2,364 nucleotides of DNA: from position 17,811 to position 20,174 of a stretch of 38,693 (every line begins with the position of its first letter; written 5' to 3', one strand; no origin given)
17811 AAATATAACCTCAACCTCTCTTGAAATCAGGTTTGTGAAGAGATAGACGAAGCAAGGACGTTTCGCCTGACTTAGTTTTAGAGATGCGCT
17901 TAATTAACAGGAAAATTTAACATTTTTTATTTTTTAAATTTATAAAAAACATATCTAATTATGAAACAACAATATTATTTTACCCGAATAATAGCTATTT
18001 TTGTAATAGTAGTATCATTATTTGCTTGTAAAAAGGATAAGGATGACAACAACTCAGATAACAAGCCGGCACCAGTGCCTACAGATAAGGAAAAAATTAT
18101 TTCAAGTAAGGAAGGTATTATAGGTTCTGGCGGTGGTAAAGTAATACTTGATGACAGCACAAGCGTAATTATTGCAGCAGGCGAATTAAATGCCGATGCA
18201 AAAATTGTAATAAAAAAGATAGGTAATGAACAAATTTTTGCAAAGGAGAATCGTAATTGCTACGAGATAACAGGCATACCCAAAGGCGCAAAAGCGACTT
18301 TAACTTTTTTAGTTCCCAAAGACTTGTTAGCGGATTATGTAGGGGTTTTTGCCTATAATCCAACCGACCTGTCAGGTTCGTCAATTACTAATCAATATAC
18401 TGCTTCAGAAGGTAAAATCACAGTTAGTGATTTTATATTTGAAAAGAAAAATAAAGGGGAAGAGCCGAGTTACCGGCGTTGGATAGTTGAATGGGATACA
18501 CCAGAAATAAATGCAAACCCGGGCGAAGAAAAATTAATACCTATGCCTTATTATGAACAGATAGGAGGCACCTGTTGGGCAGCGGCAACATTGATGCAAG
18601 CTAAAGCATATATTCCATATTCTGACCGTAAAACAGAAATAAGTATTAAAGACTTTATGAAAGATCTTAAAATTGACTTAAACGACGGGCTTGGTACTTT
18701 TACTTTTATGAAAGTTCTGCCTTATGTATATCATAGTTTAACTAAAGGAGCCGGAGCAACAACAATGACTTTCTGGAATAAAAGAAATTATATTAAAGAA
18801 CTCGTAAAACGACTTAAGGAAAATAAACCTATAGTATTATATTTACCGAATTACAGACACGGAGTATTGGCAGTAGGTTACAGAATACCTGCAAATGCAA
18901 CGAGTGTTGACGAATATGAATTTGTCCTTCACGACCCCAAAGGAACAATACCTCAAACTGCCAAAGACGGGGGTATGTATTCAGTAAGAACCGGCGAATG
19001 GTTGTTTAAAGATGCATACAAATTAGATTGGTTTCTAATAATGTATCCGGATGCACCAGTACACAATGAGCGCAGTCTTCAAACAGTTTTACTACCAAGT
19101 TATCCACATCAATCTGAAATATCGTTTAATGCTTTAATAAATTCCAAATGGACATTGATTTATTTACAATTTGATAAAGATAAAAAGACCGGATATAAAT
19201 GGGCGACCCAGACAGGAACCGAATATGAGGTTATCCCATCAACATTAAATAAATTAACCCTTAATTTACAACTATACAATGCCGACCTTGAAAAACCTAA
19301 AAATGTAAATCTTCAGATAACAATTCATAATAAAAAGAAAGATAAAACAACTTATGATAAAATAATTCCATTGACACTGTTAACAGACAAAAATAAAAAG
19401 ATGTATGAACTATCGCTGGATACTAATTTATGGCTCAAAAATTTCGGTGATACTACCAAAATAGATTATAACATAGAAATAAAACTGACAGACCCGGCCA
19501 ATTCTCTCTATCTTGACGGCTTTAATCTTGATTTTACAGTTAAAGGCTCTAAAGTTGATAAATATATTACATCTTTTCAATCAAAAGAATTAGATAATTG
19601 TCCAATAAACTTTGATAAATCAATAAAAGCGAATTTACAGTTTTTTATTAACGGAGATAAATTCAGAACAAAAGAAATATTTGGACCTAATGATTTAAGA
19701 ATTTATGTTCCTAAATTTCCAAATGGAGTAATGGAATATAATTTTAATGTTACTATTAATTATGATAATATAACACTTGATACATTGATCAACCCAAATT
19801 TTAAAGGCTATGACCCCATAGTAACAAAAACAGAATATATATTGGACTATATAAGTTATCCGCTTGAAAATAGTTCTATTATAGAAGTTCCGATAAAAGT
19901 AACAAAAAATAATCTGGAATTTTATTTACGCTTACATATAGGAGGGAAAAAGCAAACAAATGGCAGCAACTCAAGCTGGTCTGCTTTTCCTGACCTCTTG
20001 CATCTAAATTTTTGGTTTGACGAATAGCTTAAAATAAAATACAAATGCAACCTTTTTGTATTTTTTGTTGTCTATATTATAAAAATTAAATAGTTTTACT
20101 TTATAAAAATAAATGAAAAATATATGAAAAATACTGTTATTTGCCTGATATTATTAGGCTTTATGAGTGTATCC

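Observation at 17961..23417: Serpin gene sandwiched between two convergent paralogous lipoprotein genes with a papain-like Cys/His/Asp signature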

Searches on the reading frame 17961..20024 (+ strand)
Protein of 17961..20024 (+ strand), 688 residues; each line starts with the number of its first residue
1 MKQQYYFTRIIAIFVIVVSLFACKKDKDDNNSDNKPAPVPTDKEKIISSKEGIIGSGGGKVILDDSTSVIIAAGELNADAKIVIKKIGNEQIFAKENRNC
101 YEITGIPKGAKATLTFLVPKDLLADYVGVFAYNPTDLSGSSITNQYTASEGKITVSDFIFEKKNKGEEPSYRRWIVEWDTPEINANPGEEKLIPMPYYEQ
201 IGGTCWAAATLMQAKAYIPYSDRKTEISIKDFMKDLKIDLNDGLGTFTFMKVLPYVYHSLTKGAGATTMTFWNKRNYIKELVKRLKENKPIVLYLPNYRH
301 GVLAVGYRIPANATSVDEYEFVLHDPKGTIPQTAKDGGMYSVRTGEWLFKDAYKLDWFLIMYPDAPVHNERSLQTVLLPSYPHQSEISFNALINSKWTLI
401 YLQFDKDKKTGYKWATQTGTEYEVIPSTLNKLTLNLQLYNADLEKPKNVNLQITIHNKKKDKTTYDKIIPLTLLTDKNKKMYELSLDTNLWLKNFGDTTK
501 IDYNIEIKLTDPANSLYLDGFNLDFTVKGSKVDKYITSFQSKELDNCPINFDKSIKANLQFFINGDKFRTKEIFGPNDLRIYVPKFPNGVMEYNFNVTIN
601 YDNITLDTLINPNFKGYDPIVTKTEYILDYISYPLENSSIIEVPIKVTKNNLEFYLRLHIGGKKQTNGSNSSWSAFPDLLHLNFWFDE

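Call 4: search_protein_families(library=pfam, proteins=[window:17961-20024:+], max_evalue=1)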
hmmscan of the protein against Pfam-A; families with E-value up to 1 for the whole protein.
window:17961-20024:+ (688 aa): 1 family
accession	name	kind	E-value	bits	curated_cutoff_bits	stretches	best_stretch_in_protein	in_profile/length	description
PF03279.18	Lip_A_acyltrans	-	0.23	11.1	22.3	1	252-299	155-201/295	Bacterial lipid A biosynthesis acyltransferase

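Call 6: find_homologous_proteins(query=window:17961-20024:+)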
Query window:17961-20024:+ (688 aa): 10 proteins with E <= 0.001 among 8000 candidates.
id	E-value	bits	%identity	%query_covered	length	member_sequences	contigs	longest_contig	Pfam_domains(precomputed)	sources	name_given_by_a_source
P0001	0.0e+0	1554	98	100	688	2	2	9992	-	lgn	-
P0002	4.1e-149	516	41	92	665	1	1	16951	-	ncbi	-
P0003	3.1e-129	451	38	97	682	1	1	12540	-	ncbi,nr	ncbi:MAG: hypothetical protein KA792_03145 [Bacteroidales bacterium]|nr:hypothetical protein [Bacter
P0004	9.7e-128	446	37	95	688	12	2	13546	-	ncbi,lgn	-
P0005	2.2e-124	434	41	77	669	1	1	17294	-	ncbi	-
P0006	2.3e-118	415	36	93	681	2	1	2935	-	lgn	-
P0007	7.9e-118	413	41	74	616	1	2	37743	PF13529.14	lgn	-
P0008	9.1e-117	409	40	73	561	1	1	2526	-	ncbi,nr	ncbi:MAG: hypothetical protein KA792_11160, partial [Bacteroidales bacterium]|nr:hypothetical protei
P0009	2.3e-114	401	38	74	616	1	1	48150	PF13529.14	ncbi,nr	ncbi:MAG: hypothetical protein EOM90_11605 [Alphaproteobacteria bacterium]|nr:hypothetical protein [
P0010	7.6e-28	115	27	75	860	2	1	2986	PF01833.31,PF13529.14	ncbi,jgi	ncbi:MAG: IPT/TIG domain-containing protein [Dehalococcoidia bacterium]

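Call 7: search_solved_structures(query=window:17961-20024:+, max_evalue=10, show_alignments=3)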
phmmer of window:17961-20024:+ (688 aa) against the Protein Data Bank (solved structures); distinct sequences matched with E-value up to 10: 4.
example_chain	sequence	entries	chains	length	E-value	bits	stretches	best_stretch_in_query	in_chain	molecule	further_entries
5cea_A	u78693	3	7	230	0.22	13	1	433-535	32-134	Bd3460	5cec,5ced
5cer_B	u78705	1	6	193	0.26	12.8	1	434-535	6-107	Bd3460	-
5n5p_A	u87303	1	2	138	0.5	11.9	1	77-157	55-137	Putative cellulosomal scaffoldin protein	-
2pk8_A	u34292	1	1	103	0.84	11.1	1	505-567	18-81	Uncharacterized protein PF0899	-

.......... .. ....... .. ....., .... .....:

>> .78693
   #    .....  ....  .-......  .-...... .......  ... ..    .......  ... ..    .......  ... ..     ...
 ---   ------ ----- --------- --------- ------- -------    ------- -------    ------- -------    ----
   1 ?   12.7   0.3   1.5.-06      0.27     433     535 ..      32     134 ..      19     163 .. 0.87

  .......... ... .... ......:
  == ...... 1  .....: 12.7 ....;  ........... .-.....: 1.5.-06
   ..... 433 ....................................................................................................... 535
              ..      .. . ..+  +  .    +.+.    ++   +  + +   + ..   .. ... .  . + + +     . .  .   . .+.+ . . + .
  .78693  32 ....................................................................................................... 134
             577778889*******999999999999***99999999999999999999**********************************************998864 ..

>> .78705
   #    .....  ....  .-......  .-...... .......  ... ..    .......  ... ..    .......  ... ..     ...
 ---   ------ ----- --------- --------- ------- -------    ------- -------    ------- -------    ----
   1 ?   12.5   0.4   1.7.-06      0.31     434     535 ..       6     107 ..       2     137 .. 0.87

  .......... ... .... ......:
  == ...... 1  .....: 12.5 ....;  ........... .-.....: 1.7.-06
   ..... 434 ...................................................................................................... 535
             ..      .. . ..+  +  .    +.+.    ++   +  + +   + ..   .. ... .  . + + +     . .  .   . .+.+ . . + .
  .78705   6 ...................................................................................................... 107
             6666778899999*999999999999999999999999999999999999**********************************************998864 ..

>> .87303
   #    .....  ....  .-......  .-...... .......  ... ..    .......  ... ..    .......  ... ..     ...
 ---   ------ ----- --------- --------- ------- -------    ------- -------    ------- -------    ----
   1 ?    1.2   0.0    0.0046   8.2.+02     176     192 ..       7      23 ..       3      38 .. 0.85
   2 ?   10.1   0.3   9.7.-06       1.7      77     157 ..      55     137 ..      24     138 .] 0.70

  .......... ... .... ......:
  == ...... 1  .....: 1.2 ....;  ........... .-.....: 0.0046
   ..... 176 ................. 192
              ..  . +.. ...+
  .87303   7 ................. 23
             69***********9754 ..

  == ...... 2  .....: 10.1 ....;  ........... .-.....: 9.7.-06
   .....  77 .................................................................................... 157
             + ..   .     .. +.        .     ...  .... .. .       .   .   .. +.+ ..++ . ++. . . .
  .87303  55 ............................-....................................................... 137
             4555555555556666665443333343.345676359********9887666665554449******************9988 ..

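Call 8: search_protein_families(library=ncbifam, proteins=[window:17961-20024:+], max_evalue=1)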
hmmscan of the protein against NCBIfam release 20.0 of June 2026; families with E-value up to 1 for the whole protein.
window:17961-20024:+ (688 aa): 0 families

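Call 10: search_protein_families(library=pfam, alignment_id=A1, max_evalue=1)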
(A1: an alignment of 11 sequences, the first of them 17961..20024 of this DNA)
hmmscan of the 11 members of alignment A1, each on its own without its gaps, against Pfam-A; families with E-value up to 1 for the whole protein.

A. member 1, window:17961-20024:+ (688 aa): 1 family
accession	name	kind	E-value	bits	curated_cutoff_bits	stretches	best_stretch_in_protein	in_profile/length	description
PF03279.18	Lip_A_acyltrans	-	0.23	11.1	22.3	1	252-299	155-201/295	Bacterial lipid A biosynthesis acyltransferase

B. families by the number of members that match (of 11 scanned): 11 families
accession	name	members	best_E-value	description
PF13529.12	Peptidase_C39_2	6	2e-05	Peptidase_C39 like family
PF12385.14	Peptidase_C70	5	0.0012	Papain-like cysteine protease AvrRpt2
PF23166.1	Ig_N_CWD1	2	0.014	Alpha-glucan water dikinase 1 Ig-like N-terminal domain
PF01833.30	TIG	1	3.5e-07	IPT/TIG domain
PF02402.22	Lysis_col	1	0.015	Lysis protein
PF12866.13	DUF3823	1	0.024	Protein of unknown function (DUF3823) N-terminal domain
PF17137.9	DUF5110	1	0.046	Domain of unknown function (DUF5110)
PF19780.4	DUF6265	1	0.098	Domain of unknown function (DUF6265)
PF05593.20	RHS_repeat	1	0.11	RHS Repeat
PF03962.21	Mnd1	1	0.18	Mnd1 HTH domain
PF03279.18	Lip_A_acyltrans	1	0.23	Bacterial lipid A biosynthesis acyltransferase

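Call 11: search_solved_structures(query=A1, max_evalue=10, show_alignments=4)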
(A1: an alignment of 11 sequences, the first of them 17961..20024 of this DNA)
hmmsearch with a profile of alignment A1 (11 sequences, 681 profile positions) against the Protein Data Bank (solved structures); distinct sequences matched with E-value up to 10: 2.
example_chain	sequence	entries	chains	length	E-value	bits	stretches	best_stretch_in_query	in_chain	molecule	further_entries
2x0s_A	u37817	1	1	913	1.8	10.1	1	43-80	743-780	PYRUVATE PHOSPHATE DIKINASE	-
9wjr_Y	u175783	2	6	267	3.9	8.9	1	39-84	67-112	Mannose/fructose/sorbose family PTS transporter subunit IIC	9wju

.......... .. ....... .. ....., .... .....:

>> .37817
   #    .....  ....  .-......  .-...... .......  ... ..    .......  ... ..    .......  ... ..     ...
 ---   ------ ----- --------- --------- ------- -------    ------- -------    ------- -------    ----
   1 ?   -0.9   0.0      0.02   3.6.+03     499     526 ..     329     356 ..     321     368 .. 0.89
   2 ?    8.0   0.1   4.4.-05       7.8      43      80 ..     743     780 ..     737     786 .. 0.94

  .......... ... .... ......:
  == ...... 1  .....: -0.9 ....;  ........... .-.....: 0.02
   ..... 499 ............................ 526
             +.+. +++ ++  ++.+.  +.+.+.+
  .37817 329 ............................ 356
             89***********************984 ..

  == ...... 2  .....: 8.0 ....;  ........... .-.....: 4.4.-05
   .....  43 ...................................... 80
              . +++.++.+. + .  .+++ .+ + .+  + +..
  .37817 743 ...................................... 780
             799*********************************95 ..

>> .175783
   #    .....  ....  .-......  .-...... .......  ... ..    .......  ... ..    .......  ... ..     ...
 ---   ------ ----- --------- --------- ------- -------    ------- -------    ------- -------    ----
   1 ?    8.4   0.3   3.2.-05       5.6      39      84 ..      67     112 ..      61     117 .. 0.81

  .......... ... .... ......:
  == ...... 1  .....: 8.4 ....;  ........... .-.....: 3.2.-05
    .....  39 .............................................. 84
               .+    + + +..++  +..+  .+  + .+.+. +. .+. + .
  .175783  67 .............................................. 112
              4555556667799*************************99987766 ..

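Call 15: find_encoding_contigs(protein=P0002, flank=8000, max_places=3)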
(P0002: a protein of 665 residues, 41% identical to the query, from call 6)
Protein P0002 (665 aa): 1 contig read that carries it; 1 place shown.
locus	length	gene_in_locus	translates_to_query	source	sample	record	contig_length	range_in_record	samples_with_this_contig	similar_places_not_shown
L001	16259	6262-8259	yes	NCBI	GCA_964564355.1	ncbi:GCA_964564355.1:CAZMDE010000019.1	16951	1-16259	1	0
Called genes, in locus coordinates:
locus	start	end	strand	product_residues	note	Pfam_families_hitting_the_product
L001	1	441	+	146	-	?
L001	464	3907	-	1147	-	PF03009:GDPD, PF19081:Ig_7 (faint), PF00404:Dockerin_1 (weak)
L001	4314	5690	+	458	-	PF00072:Response_reg, PF00158:Sigma54_activat, PF14532:Sigma54_activ_2, PF25601:AAA_lid_14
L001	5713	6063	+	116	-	-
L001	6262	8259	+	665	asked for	-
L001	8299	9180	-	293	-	-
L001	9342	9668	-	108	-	PF02699:YajC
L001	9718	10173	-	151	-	PF07610:DUF1573, PF22544:HYDIN_VesB_CFA65-like_Ig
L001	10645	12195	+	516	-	PF26696:PTL_trimer, PF01391:Collagen, PF13884:Peptidase_S74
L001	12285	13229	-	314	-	PF01029:NusB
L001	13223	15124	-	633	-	PF13292:DXP_synthase_N, PF00456:Transketolase_N (weak), PF02779:Transket_pyr, PF02780:Transketolase_C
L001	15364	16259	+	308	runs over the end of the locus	PF00291:PALP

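Call 16: find_encoding_contigs(protein=P0003, flank=8000, max_places=3)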
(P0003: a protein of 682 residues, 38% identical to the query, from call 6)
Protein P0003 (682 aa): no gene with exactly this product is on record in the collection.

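Call 17: find_encoding_contigs(protein=P0004, flank=8000, max_places=3)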
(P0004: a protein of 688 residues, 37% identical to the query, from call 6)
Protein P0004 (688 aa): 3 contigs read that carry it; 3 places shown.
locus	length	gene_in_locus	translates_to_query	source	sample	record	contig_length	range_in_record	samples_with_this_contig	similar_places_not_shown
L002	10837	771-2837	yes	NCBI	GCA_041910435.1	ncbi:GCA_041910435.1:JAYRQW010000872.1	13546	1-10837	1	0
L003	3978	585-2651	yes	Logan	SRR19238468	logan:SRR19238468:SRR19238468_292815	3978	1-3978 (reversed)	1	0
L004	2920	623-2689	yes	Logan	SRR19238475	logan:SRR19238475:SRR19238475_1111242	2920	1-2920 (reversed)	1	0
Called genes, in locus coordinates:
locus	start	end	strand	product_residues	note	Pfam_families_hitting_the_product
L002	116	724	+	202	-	-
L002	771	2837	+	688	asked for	-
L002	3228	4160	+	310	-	PF00892:EamA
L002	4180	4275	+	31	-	-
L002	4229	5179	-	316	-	PF09556:RE_HaeIII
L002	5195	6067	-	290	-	PF02086:MethyltransfD12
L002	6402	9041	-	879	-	PF07675:Cleaved_Adhesin, PF11551:Omp28, PF18962:Por_Secre_tail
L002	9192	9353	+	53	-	-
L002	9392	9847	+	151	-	PF18347:DUF5606, PF21186:DUF6852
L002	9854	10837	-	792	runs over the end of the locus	PF00488:MutS_V, PF01713:Smr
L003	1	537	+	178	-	?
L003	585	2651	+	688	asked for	-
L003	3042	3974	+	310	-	PF00892:EamA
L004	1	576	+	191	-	?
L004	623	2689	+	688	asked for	-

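Call 18: find_encoding_contigs(protein=P0001, flank=10000, max_places=3)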
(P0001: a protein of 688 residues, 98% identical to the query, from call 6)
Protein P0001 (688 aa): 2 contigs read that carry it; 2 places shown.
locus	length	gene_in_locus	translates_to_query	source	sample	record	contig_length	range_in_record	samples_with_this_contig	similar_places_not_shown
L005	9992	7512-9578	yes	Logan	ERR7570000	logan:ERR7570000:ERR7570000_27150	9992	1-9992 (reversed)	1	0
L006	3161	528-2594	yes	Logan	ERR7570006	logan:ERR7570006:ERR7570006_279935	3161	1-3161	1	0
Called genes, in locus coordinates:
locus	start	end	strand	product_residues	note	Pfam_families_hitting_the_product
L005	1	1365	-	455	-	?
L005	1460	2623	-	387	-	PF00364:Biotin_lipoyl (faint), PF25917:BSH_RND, PF25919:BSH_CusB, PF25973:BSH_CzcB, PF25984:BSH_YknX (faint), PF25893:HH_CzcB (weak), PF25967:RND-MFP_C (weak), PF25989:YknX_C (weak)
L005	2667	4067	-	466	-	PF02321:OEP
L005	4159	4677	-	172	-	PF00440:TetR_N (weak), PF13022:HTH_Tnp_1_2 (faint)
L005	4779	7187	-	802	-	PF00488:MutS_V, PF01713:Smr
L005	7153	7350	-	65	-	-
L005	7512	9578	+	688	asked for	-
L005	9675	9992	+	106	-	?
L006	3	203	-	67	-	?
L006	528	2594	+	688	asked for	-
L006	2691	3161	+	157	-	?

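Call 19: find_encoding_contigs(protein=P0005, flank=8000, max_places=3)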
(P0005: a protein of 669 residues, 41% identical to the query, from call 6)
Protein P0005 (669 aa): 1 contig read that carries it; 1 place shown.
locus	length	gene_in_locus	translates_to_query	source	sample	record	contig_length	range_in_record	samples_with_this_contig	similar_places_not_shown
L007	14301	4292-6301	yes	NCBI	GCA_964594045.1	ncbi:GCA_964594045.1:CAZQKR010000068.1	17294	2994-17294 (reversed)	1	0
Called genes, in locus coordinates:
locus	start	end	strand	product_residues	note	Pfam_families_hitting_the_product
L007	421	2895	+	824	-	PF02901:PFL-like, PF01228:Gly_radical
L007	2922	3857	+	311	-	PF13353:Fer4_12 (faint), PF04055:Radical_SAM, PF12797:Fer4_2 (faint), PF14697:Fer4_21 (weak), PF12838:Fer4_7, PF13187:Fer4_9 (weak), PF00037:Fer4 (weak), PF12837:Fer4_6 (weak), +2 more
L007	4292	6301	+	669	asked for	-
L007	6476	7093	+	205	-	-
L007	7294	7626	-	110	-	PF02452:PemK_toxin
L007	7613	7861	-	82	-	PF12651:RHH_3 (weak), PF01402:RHH_1 (weak)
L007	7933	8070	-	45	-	-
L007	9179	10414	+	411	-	PF13570:Beta-prop_ACSF4, PF13360:PQQ_2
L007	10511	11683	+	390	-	-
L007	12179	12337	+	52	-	-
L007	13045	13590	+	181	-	-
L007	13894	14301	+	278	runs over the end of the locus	-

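Call 20: find_encoding_contigs(protein=P0007, flank=8000, max_places=3)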
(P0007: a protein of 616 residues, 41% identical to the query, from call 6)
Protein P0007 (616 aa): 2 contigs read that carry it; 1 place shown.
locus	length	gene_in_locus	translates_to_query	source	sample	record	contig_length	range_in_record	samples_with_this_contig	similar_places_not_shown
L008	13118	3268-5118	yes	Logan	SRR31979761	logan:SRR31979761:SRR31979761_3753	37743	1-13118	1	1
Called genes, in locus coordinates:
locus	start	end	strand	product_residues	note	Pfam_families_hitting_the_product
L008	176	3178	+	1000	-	PF25778:DUF7948, PF06739:SBBP, PF18962:Por_Secre_tail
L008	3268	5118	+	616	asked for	PF13529:Peptidase_C39_2 (weak)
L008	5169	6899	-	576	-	PF01266:DAO (weak), PF01494:FAD_binding_3, PF22578:GGR_cat (faint)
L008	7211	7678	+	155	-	PF08534:Redoxin, PF00578:AhpC-TSA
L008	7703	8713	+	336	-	PF00154:RecA_N, PF08423:Rad51 (weak), PF06745:ATPase (weak), PF21096:RecA_C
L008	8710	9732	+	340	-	PF09295:ChAPs (faint), PF13371:TPR_9 (faint), PF13428:TPR_14 (faint), PF14561:TPR_20 (faint), PF12895:ANAPC3 (faint), PF13432:TPR_16 (weak), PF13431:TPR_17 (weak), PF00515:TPR_1 (weak), +11 more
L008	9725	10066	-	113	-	PF01627:Hpt (weak)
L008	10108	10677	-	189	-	PF16702:DUF5063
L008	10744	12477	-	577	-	PF02878:PGM_PMM_I, PF02879:PGM_PMM_II, PF02880:PGM_PMM_III, PF00408:PGM_PMM_IV (weak)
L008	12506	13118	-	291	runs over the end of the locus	PF01370:Epimerase, PF02719:Polysacc_synt_2 (faint), PF04321:RmlD_sub_bind, PF07993:NAD_binding_4 (faint), PF16363:GDP_Man_Dehyd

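Call 21: find_encoding_contigs(protein=P0009, flank=8000, max_places=3)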
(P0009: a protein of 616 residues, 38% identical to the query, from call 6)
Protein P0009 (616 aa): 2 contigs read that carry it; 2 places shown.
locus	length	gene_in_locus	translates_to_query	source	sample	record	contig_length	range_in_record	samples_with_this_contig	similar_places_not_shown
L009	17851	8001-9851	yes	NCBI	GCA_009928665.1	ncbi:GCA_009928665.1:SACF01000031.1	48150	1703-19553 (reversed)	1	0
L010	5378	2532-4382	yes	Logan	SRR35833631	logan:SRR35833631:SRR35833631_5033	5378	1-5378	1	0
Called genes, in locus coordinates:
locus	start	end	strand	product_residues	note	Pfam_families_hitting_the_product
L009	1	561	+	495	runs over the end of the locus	PF00578:AhpC-TSA (weak), PF13905:Thioredoxin_8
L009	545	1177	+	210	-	PF13505:OMP_b-brl, PF13568:OMP_b-brl_2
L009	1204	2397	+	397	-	PF00326:Peptidase_S9 (faint), PF03583:LIP (faint)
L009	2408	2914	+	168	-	-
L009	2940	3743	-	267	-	-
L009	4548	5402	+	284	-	PF18962:Por_Secre_tail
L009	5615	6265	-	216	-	PF07661:MORN_2 (faint)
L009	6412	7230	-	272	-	PF13505:OMP_b-brl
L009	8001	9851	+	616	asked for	PF13529:Peptidase_C39_2 (weak)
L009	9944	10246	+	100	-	-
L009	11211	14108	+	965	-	PF08448:PAS_4, PF00989:PAS, PF08448:PAS_4, PF13426:PAS_9, PF00989:PAS, PF13426:PAS_9, PF00512:HisKA, PF02518:HATPase_c, +4 more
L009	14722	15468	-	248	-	-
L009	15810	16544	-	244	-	PF01695:IstB_IS21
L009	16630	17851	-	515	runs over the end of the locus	PF00665:rve (weak), PF22483:Mu-transpos_C_2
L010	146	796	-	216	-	PF07661:MORN_2 (faint)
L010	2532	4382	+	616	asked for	PF13529:Peptidase_C39_2 (weak)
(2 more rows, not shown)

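Call 25: predict_structure(alignment_id=A1)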
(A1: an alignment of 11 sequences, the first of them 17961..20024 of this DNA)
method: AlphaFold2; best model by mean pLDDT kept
length: 688 residues; sequences in the alignment: 11
mean_pLDDT: 80.8   pTM: 0.68
mean pLDDT of the five models: 80.8, 78.1, 78.1, 76.5, 75.3
residues with pLDDT >= 90: 209; 70-90: 357; 50-70: 82; < 50: 40
segments of 3 or more residues with pLDDT < 50: 1-5, 19-40, 163-168, 329-335
pLDDT, mean of each block of 10 residues (from residue 1): 51 55 29 39 81 93 95 91 90 77 88 94 91 78 91 90 48 87 78 81 75 78 71 65 70 81 84 89 93 83 90 89 67 52 87 79 86 79 82 85 80 88 90 90 88 94 94 85 87 83 93 86 88 81 72 80 90 75 82 91 85 84 85 85 87 84 74 80 81
secondary structure, 60 per line:
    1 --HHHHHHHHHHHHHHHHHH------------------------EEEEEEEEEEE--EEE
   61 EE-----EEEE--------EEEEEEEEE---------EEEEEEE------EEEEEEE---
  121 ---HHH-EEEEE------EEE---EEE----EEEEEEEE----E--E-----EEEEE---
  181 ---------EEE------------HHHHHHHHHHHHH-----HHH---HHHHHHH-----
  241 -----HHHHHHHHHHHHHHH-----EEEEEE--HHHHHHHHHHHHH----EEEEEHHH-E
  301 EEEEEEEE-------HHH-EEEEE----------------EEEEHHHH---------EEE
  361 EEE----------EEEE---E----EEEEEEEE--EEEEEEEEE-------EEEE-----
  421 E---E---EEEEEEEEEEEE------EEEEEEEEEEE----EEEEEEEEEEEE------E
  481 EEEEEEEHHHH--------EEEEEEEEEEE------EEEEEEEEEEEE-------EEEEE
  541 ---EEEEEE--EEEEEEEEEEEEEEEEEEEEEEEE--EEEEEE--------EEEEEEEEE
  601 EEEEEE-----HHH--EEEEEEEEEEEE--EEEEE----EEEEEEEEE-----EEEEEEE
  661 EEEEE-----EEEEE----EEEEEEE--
elements in order (helices of 4 or more, strands of 3 or more residues): H3-20 E45-55 E58-62 E68-71 E80-88 E98-104 E111-117 E128-132 E139-141 E145-147 E152-159 E173-177 E190-192 H205-217 H229-235 H246-260 E266-271 H274-286 E291-295 E300-308 E320-324 E341-344 H345-348 E358-363 E374-377 E386-393 E396-404 E412-415 E429-440 E447-457 E462-473 E480-487 H488-491 E500-510 E517-528 E536-540 E544-549 E552-575 E578-583 E592-606 E617-628 E631-635 E640-648 E654-665 E671-675 E680-686
